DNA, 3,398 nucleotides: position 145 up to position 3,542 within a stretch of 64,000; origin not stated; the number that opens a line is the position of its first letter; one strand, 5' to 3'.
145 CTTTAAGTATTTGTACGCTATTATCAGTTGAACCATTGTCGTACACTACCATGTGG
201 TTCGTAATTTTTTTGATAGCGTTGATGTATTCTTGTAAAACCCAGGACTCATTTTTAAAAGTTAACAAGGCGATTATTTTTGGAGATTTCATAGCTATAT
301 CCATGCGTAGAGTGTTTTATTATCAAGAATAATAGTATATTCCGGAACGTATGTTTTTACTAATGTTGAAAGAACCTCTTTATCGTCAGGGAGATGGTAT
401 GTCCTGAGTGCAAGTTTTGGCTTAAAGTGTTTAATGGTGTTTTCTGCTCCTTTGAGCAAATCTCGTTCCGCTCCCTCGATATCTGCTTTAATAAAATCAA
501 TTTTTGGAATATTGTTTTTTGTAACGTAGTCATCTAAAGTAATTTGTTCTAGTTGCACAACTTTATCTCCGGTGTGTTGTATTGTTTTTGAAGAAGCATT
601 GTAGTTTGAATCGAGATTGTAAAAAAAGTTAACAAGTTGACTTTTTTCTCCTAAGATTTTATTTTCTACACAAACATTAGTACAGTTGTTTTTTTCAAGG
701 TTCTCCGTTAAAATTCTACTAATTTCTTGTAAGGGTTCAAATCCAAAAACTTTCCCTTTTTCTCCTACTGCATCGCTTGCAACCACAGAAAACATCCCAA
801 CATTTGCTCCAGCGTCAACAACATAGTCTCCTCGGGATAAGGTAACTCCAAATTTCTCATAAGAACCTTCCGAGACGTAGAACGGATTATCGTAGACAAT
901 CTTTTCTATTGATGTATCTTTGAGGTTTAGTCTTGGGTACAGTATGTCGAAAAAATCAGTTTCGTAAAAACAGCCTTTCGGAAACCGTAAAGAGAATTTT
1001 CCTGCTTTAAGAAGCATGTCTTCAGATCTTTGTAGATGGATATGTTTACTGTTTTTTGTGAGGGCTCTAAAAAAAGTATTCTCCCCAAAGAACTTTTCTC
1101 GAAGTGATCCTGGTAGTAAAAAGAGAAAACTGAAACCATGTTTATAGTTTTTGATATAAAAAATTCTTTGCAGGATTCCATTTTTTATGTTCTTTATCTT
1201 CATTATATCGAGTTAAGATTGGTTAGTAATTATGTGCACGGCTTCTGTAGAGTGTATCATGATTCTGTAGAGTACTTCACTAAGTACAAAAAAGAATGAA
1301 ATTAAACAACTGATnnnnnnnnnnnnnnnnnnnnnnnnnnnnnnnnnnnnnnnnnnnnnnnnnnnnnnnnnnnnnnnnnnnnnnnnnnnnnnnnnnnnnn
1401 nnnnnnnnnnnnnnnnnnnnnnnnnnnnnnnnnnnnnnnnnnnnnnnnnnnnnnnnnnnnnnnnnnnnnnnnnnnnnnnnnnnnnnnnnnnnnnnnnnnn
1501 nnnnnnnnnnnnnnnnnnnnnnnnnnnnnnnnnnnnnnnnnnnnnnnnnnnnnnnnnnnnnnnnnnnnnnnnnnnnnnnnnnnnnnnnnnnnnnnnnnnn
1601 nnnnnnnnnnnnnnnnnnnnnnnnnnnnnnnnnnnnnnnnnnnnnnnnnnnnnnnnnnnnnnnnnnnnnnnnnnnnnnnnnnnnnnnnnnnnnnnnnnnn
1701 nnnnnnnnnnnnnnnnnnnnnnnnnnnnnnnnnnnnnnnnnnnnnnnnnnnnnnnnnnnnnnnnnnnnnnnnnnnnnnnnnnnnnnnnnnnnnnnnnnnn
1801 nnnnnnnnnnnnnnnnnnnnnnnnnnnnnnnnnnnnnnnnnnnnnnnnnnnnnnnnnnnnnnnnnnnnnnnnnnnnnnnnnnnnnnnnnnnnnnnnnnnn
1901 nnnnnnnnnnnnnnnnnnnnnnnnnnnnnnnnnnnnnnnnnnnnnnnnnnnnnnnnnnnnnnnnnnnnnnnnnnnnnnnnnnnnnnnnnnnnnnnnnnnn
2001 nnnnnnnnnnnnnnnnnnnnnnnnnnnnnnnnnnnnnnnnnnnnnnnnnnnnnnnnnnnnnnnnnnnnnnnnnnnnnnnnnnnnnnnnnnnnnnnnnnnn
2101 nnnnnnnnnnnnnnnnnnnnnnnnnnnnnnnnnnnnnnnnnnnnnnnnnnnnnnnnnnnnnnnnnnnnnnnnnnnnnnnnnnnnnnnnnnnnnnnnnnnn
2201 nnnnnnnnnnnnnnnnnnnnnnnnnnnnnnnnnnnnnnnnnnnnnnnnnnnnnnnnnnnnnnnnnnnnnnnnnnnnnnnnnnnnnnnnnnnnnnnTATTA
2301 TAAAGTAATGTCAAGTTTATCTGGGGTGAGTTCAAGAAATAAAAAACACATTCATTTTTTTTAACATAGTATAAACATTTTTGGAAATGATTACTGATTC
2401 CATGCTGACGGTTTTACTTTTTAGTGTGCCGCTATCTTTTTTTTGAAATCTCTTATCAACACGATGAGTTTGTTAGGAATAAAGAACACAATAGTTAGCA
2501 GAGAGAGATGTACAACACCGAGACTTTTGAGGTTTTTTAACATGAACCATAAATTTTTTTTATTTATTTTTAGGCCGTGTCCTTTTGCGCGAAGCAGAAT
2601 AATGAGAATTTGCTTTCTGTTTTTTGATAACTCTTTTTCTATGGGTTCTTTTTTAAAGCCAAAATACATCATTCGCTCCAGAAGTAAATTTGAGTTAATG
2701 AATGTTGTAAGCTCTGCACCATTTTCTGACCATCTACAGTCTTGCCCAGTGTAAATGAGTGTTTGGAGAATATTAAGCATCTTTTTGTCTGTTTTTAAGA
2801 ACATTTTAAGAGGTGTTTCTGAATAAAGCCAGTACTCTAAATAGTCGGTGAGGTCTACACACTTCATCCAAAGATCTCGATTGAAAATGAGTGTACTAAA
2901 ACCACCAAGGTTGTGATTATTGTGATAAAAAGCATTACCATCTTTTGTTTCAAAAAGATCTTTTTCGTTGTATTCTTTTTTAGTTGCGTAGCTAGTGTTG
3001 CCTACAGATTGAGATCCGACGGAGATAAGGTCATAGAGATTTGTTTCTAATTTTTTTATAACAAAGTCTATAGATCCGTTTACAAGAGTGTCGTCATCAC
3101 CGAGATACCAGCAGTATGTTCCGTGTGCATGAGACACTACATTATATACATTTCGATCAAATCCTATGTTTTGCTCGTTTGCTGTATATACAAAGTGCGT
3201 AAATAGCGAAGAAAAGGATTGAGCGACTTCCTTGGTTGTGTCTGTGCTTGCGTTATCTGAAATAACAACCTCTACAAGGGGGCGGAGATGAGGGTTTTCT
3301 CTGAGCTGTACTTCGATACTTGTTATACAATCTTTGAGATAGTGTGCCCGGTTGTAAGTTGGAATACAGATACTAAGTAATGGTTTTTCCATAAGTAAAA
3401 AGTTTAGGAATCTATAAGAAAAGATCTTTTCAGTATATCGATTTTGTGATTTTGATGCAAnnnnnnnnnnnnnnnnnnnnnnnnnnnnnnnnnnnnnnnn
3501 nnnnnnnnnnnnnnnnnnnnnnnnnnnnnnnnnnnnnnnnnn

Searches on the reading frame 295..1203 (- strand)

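Call 15: search_protein_families(library=pfam, proteins=[window:295-1203:-])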
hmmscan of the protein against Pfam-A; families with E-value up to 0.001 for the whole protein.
window:295-1203:- (302 aa): 2 families
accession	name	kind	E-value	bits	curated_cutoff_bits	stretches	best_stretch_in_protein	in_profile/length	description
PF05050.19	Methyltransf_21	-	6.6e-22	78.9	22.7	1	130-275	1-160/173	Methyltransferase FkbM domain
PF01135.25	PCMT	-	0.00028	21.2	20.3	1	121-180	70-129/210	Protein-L-isoaspartate(D-aspartate) O-methyltransferase (PCMT)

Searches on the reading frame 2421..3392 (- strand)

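Call 15: search_protein_families(library=pfam, proteins=[window:2421-3392:-])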
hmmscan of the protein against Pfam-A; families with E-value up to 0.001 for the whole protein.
window:2421-3392:- (323 aa): 2 families
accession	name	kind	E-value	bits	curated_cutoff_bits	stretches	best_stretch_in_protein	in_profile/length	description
PF00535.33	Glycos_transf_2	-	4.3e-23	82.5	23.3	1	7-168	1-158/168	Glycosyl transferase family 2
PF13641.12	Glyco_tranf_2_3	-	0.0004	20.9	27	1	6-138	3-133/230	Glycosyltransferase like family 2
